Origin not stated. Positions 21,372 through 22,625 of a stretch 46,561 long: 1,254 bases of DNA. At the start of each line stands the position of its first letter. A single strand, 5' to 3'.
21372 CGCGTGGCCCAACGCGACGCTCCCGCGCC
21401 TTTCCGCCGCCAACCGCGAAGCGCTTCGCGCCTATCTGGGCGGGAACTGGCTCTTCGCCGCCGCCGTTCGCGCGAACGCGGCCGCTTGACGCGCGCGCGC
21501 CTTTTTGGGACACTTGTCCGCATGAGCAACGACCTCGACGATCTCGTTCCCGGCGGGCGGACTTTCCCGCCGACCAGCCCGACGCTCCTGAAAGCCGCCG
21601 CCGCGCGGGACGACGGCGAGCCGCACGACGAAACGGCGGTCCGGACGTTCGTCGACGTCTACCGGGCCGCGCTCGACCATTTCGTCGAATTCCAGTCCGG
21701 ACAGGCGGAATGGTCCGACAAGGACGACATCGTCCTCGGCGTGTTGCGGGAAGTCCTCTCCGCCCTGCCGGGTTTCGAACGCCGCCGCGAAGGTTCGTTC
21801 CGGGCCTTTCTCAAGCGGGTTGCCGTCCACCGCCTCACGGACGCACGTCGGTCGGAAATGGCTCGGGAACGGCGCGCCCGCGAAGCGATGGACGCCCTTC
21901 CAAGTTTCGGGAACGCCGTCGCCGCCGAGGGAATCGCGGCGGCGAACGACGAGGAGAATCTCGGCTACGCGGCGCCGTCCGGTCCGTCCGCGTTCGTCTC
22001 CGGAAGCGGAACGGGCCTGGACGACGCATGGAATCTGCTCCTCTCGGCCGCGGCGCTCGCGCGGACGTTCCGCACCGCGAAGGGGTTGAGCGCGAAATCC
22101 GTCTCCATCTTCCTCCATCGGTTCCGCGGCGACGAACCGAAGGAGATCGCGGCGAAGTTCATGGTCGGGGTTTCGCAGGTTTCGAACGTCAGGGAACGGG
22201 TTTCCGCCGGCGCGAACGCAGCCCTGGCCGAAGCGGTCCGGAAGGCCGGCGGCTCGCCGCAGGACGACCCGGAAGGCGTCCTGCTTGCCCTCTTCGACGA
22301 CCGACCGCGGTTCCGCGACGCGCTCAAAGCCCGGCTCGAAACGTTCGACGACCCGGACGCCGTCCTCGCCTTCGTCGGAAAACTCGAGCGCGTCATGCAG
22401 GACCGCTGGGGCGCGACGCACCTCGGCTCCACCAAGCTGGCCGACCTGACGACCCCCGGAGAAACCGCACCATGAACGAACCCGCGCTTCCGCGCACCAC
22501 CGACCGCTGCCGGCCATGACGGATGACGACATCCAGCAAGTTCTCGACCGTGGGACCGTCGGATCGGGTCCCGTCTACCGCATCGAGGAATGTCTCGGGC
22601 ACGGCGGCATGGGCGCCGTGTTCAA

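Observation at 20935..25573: Two sigma factors, a non-RD Ser/Thr kinase and a Sel1-repeat protein form a module immediately upstream of the triad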

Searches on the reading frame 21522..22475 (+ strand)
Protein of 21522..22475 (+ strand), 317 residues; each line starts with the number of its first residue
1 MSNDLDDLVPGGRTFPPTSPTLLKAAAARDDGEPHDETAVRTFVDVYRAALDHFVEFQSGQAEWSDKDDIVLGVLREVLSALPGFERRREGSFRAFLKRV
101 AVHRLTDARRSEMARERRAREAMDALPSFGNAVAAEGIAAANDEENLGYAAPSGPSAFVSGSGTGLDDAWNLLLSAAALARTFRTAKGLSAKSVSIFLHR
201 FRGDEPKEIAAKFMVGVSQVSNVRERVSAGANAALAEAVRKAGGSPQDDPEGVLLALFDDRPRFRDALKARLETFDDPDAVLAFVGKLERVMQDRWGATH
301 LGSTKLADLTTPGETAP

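Call 7: search_protein_families(library=pfam, proteins=[window:21522-22475:+], max_evalue=0.01)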
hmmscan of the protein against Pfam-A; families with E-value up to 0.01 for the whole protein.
window:21522-22475:+ (317 aa): 1 family
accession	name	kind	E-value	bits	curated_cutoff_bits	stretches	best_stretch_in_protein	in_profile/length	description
PF04542.20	Sigma70_r2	-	0.00017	21.7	24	1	64-112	20-68/71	Sigma-70 region 2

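Call 11: search_protein_families(library=ncbifam, proteins=[window:21522-22475:+], max_evalue=0.01)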
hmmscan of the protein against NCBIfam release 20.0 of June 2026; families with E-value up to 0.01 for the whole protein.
window:21522-22475:+ (317 aa): 4 families
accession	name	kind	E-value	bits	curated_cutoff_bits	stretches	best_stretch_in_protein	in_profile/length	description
NF007230.0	PRK09648.1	subfamily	2.1e-05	24.4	209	1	36-123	24-112/195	RNA polymerase sigma factor ShbA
TIGR02937.1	sigma70-ECF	superfamily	0.0013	18.3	42.9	1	47-223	10-153/165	sigma-70 family RNA polymerase sigma factor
TIGR02984.1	Sig-70_plancto1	subfamily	0.005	16.4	183.75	1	34-119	3-90/189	RNA polymerase sigma-70 factor, Planctomycetaceae-specific subfamily 1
NF041236.1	CAS_III-E_sigma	exception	0.0078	16.2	100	0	61-120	45-104/206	type III-E CRISPR-associated RpoE-like sigma factor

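Call 12: search_protein_families(library=padloc, proteins=[window:21522-22475:+], max_evalue=0.01)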
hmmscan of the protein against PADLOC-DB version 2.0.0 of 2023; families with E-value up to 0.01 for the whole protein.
window:21522-22475:+ (317 aa): 0 families

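Call 14: find_encoding_contigs(protein=window:21522-22475:+, flank=10000, max_places=6)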
Protein window:21522-22475:+ (317 aa): 14 contigs read that carry it; 6 places shown.
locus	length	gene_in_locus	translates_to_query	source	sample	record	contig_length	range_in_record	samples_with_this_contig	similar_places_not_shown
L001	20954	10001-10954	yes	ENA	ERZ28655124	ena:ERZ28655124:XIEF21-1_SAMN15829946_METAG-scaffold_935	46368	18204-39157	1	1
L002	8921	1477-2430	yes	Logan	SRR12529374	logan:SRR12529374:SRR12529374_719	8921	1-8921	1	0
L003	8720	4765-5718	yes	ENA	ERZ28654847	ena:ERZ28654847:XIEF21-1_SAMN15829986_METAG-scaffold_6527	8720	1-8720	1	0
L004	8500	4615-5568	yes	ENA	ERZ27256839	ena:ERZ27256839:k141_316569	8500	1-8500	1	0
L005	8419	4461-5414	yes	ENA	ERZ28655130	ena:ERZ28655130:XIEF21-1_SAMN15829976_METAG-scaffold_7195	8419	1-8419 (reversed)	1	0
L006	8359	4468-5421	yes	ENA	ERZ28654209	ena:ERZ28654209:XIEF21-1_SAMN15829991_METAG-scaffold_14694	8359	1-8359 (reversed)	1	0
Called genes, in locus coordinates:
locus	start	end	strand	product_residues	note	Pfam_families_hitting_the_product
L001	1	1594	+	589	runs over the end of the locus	-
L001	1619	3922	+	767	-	PF09563:RE_LlaJI (weak)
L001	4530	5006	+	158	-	PF03852:Vsr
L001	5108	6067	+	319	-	PF10021:PARG_cat_microb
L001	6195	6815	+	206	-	-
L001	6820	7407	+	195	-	PF08719:NADAR, PF08010:Phage_30_3 (faint)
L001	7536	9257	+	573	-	PF00294:PfkB, PF15891:Nuc_deoxyri_tr2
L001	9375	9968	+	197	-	-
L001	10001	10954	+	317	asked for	-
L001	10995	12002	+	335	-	PF07714:PK_Tyr_Ser-Thr, PF00069:Pkinase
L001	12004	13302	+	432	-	PF08238:Sel1 (faint)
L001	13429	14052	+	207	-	PF04542:Sigma70_r2 (weak), PF04545:Sigma70_r4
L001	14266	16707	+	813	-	PF02367:TsaE (faint), PF00004:AAA (weak), PF05729:NACHT (faint), PF07728:AAA_5 (weak), PF13191:AAA_16 (weak), PF13401:AAA_22 (weak), PF00004:AAA, PF07728:AAA_5 (weak), +4 more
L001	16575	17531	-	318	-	-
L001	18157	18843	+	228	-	-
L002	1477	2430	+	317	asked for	-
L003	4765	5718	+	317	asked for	-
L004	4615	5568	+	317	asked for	-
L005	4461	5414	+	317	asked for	-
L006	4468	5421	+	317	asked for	-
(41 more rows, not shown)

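Call 15: find_homologous_proteins(query=window:21522-22475:+, max_evalue=0.001)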
Query window:21522-22475:+ (317 aa): 4 proteins with E <= 0.001 among 8000 candidates.
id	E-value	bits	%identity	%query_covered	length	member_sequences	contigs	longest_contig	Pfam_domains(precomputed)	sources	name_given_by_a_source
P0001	2.3e-189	646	96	100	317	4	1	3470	-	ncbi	-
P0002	3.2e-155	534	80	98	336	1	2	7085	PF04542.21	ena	-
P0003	1.9e-51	194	41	84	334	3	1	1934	PF04542.21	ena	-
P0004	6.4e-45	172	40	91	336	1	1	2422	PF04542.21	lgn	-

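Call 17: find_encoding_contigs(protein=P0002, flank=10000, max_places=4)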
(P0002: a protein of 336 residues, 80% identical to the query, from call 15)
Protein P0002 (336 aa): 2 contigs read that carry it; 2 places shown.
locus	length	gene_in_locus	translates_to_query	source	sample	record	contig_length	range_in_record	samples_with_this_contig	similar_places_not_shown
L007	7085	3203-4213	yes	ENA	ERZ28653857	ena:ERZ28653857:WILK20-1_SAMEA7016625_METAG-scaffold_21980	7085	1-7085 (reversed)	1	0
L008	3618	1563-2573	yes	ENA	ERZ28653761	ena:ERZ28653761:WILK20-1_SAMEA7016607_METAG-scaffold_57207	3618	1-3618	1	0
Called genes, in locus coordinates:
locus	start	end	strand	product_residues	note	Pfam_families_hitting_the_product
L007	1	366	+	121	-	?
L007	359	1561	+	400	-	PF13391:HNH_2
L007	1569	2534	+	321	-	PF10021:PARG_cat_microb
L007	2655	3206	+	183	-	-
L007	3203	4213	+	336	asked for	PF04542:Sigma70_r2 (weak)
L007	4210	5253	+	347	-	PF00069:Pkinase, PF07714:PK_Tyr_Ser-Thr, PF00069:Pkinase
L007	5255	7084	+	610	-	?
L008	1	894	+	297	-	?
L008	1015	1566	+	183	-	-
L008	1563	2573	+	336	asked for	PF04542:Sigma70_r2 (weak)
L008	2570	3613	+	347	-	PF00069:Pkinase, PF07714:PK_Tyr_Ser-Thr, PF00069:Pkinase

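Call 18: find_encoding_contigs(protein=P0004, flank=10000, max_places=4)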
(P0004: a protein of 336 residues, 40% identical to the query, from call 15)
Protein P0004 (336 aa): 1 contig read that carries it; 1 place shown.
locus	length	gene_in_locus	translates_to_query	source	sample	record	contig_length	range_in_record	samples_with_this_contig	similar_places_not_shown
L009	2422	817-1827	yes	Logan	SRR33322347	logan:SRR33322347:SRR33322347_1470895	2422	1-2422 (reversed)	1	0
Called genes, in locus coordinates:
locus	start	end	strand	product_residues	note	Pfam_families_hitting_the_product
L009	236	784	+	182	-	-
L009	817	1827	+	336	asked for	PF04542:Sigma70_r2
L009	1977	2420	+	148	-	?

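Call 19: find_encoding_contigs(protein=P0003, flank=10000, max_places=4)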
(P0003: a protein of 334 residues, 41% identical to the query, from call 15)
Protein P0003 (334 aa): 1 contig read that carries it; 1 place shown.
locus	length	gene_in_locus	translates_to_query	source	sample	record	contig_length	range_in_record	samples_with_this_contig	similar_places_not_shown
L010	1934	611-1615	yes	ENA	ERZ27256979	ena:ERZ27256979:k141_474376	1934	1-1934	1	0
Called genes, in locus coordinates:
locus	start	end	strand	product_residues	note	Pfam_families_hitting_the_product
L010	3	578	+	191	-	?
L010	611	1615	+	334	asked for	PF04542:Sigma70_r2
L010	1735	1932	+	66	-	?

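Call 34: search_protein_families(library=pfam, proteins=[L007:5255-7084:+], max_evalue=0.01)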
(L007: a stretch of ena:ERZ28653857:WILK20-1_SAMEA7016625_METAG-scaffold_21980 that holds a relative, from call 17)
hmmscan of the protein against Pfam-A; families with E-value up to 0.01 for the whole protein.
L007:5255-7084:+ (610 aa): 2 families
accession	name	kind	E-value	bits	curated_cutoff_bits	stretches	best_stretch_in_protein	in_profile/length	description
PF08238.18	Sel1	-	6.8e-16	58.5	30.7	1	379-413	2-36/36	Sel1 repeat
PF07719.23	TPR_2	-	0.0074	16.8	27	0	483-510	1-28/34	Tetratricopeptide repeat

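Call 37: search_protein_representatives(alignment_id=A1)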
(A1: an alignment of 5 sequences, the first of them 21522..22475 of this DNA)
Query: 5 sequences, 316 profile positions. Proteins with E-value up to 0.001 (for the whole library): 1752; up to 1e-10: 14; up to 1e-30: 2. The best 150 are listed.
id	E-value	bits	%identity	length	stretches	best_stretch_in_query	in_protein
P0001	2.7e-176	601.9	-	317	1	1-316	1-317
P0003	9.4e-149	511.4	-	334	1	1-307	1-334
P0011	1.0e-17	80.9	-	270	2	170-299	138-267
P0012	4.8e-14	68.9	-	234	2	11-114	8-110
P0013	6.0e-14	68.6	-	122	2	34-105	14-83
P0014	1.8e-13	67.0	-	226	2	14-111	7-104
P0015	2.3e-12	63.4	-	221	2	10-108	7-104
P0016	3.2e-12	62.9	-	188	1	33-143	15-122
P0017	5.4e-12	62.2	-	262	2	11-137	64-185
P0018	9.2e-12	61.4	-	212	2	12-136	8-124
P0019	2.1e-11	60.2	-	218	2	15-110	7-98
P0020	2.2e-11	60.1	-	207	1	34-126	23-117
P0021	3.3e-11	59.6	-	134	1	32-123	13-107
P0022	9.8e-11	58.0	-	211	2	12-117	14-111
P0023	1.1e-10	57.9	-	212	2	64-113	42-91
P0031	4.6e-10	55.8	-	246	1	14-236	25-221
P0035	1.2e-09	54.5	-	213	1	8-232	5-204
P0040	1.6e-09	54.0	-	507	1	17-146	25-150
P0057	7.2e-09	51.9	-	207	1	14-230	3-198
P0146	1.4e-07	47.7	-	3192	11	247-287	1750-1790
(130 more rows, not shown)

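Call 38: search_protein_families(library=pfam, proteins=[P0011, P0012, P0014, P0015, P0017, P0018, P0031, P0035, P0040, P0057], max_evalue=0.001)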
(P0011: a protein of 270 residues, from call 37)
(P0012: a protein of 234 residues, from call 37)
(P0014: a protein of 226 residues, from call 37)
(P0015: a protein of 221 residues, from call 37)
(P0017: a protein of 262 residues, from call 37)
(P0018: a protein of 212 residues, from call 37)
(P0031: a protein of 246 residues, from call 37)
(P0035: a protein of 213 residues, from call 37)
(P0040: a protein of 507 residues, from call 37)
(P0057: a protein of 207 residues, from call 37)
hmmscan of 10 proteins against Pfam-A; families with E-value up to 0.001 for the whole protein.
P0011 (270 aa): 0 families

P0012 (234 aa): 1 family
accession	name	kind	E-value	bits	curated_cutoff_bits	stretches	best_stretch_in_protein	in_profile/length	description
PF04542.20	Sigma70_r2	-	2.3e-09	37.4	24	1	56-107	17-67/71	Sigma-70 region 2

P0014 (226 aa): 3 families
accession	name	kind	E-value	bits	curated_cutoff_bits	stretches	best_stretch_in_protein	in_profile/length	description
PF04542.20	Sigma70_r2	-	5.6e-09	36.1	24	1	42-105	8-70/71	Sigma-70 region 2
PF13384.12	HTH_23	-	0.00022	21.4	24.6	1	158-192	7-41/50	Homeodomain-like domain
PF08281.18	Sigma70_r4_2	-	0.0004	20.4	25.7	0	155-193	13-51/54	Sigma-70, region 4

P0015 (221 aa): 1 family
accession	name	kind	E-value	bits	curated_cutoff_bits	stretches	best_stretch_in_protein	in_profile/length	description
PF04542.20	Sigma70_r2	-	2.4e-09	37.3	24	1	57-105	18-65/71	Sigma-70 region 2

P0017 (262 aa): 2 families
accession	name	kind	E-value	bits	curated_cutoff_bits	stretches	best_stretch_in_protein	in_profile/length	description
PF04542.20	Sigma70_r2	-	4.5e-12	46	24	1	93-163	1-70/71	Sigma-70 region 2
PF08281.18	Sigma70_r4_2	-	0.00053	20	25.7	1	213-250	17-54/54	Sigma-70, region 4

P0018 (212 aa): 1 family
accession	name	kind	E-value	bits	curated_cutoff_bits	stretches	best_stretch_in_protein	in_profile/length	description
PF04542.20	Sigma70_r2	-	2.8e-12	46.7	24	1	36-102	3-68/71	Sigma-70 region 2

P0031 (246 aa): 2 families
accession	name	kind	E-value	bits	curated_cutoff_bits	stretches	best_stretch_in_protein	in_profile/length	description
PF04542.20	Sigma70_r2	-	1.3e-09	38.1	24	1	50-124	2-70/71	Sigma-70 region 2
PF12840.13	HTH_20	-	0.00054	20.3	27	0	175-206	4-36/51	Helix-turn-helix domain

P0035 (213 aa): 2 families
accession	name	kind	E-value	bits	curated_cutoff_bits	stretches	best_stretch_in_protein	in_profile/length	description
PF04542.20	Sigma70_r2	-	1.1e-11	44.8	24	1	35-102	2-68/71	Sigma-70 region 2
PF07638.17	Sigma70_ECF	-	0.00015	22.1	21.1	1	17-193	5-169/185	ECF sigma factor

P0040 (507 aa): 3 families
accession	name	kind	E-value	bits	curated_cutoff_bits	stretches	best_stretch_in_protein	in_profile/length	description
PF00069.31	Pkinase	-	2.4e-22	80.1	31.7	1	160-351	37-200/263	Protein kinase domain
PF07714.23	PK_Tyr_Ser-Thr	-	7.3e-17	62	23.1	1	164-391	44-248/258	Protein tyrosine and serine/threonine kinase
PF04542.20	Sigma70_r2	-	1.3e-08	34.9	24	1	51-118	2-69/71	Sigma-70 region 2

P0057 (207 aa): 1 family
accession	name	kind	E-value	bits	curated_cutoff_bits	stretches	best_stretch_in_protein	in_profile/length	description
PF04542.20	Sigma70_r2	-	2.6e-11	43.6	24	1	31-97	2-68/71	Sigma-70 region 2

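Call 42: search_solved_structures(query=A1, max_evalue=0.01, show_alignments=2)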
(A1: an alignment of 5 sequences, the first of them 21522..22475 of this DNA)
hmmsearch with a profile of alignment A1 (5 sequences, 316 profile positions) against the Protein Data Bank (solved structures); distinct sequences matched with E-value up to 0.01: 0.

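Call 59: search_protein_families(library=phrogs, proteins=[window:21522-22475:+], max_evalue=0.001)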
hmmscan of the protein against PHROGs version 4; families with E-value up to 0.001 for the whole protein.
window:21522-22475:+ (317 aa): 1 family
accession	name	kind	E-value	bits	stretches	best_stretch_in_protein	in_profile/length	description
phrog_1740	-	transcription regulation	1.4e-05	24.8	1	25-143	45-143/567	RNA polymerase sigma factor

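Call 61: predict_structure(alignment_id=A1)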
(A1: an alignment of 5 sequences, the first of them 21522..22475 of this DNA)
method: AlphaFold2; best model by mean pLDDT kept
length: 317 residues; sequences in the alignment: 5
mean_pLDDT: 63.4   pTM: 0.42
mean pLDDT of the five models: 63.4, 60.3, 54.0, 49.5, 45.8
residues with pLDDT >= 90: 0; 70-90: 154; 50-70: 88; < 50: 75
segments of 3 or more residues with pLDDT < 50: 1-12, 125-164, 296-317
pLDDT, mean of each block of 10 residues (from residue 1): 33 61 76 73 82 73 69 84 68 75 74 67 44 26 24 28 53 74 72 69 69 77 76 79 74 84 79 69 67 49 39 33
secondary structure, 60 per line:
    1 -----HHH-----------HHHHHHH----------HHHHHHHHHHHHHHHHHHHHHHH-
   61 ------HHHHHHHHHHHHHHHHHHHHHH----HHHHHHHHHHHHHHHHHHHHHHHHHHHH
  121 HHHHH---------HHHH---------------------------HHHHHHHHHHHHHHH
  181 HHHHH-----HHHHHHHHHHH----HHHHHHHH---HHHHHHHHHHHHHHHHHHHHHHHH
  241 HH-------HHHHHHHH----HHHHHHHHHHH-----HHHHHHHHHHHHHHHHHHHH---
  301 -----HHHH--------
elements in order: H20-26 H37-59 H67-88 H93-125 H135-138 H166-185 H191-201 H206-213 H217-242 H250-257 H262-272 H278-297 H306-309

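Call 67: fold_search(model_id=the predicted structure, library=pdb)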
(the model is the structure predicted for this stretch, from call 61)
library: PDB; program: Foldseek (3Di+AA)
matches with E <= 10: 94; with E <= 0.001: 0
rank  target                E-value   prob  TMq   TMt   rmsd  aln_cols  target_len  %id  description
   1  1or7_A                1.6e-02  1.00  0.23  0.39  19.9       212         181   18  Crystal Structure of Escherichia coli sigmaE with the Cytoplasmic Domain of its Anti-sigma RseA (released 2003-04-15)
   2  8z6g_B                4.1e-02  1.00  0.22  0.40  21.8       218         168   16  the AlgU-MucAcyto complex structure in Pseudomonas aeruginosa (released 2024-05-08)
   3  6dv9_F                4.5e-02  0.99  0.20  0.34  23.3       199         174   21  Crystal structure of Mycobacterium tuberculosis transcription initiation complex(ECF sigma factor L) containing 5nt RN (released 2019-02-20)
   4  6kon_F                5.4e-02  0.94  0.19  0.32  23.2       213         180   14  Mycobacterium tuberculosis initial transcription complex comprising sigma H and 5'-OH RNA of 5 nt (released 2020-03-11)
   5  9m9e_F                6.8e-02  0.94  0.18  0.31  19.6       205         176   20  Structural Basis of Pausing During Transcription Initiation in Mycobacterium tuberculosis (released 2026-01-14)
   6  1or7_B                7.4e-02  0.99  0.21  0.40  18.6       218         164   17  Crystal Structure of Escherichia coli sigmaE with the Cytoplasmic Domain of its Anti-sigma RseA (released 2003-04-15)
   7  6in7_B                7.4e-02  0.98  0.21  0.36  17.0       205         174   17  Crystal structure of AlgU in complex with MucA(cyto) (released 2019-07-24)
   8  6jcx_F                1.2e-01  0.90  0.21  0.32  23.1       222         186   14  Mycobacterium tuberculosis transcription initiation complex with ECF sigma factor sigma H and 6nt RNA (released 2019-05-29)
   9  4nqw_A                1.3e-01  0.99  0.24  0.47  14.7       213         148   14  Structure of Mycobacterium tuberculosis extracytoplasmic function sigma factor SigK in complex with the cytosolic doma (released 2014-01-22)
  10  8z6g_D                1.3e-01  0.96  0.21  0.38  20.4       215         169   16  the AlgU-MucAcyto complex structure in Pseudomonas aeruginosa (released 2024-05-08)
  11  6kop_F                1.7e-01  0.91  0.19  0.35  23.1       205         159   13  Mycobacterium tuberculosis initial transcription complex comprising sigma H and 5'-OH RNA of 9 nt (released 2020-03-11)
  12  2o7g_A                1.8e-01  1.00  0.21  0.69   2.7        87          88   23  Crystal structure of the Pribnow Box recognition region of SigC from Mycobacterium tuberculosis (released 2006-12-26)
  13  6jcy_F                2.5e-01  0.75  0.19  0.33  21.1       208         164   15  Mycobacterium tuberculosis RNA polymerase transcription initiation open complex with a chimeric ECF sigma factor sigH/ (released 2019-05-29)
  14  8hkc_E                3.7e-01  0.51  0.21  0.24  25.2       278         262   15  Cryo-EM structure of E. coli RNAP sigma32 complex (released 2023-05-31)
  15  5zx2_F                4.4e-01  0.57  0.19  0.31  22.9       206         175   13  Mycobacterium tuberculosis RNA polymerase transcription initiation complex with ECF sigma factor sigma H and 7nt RNA (released 2019-03-20)
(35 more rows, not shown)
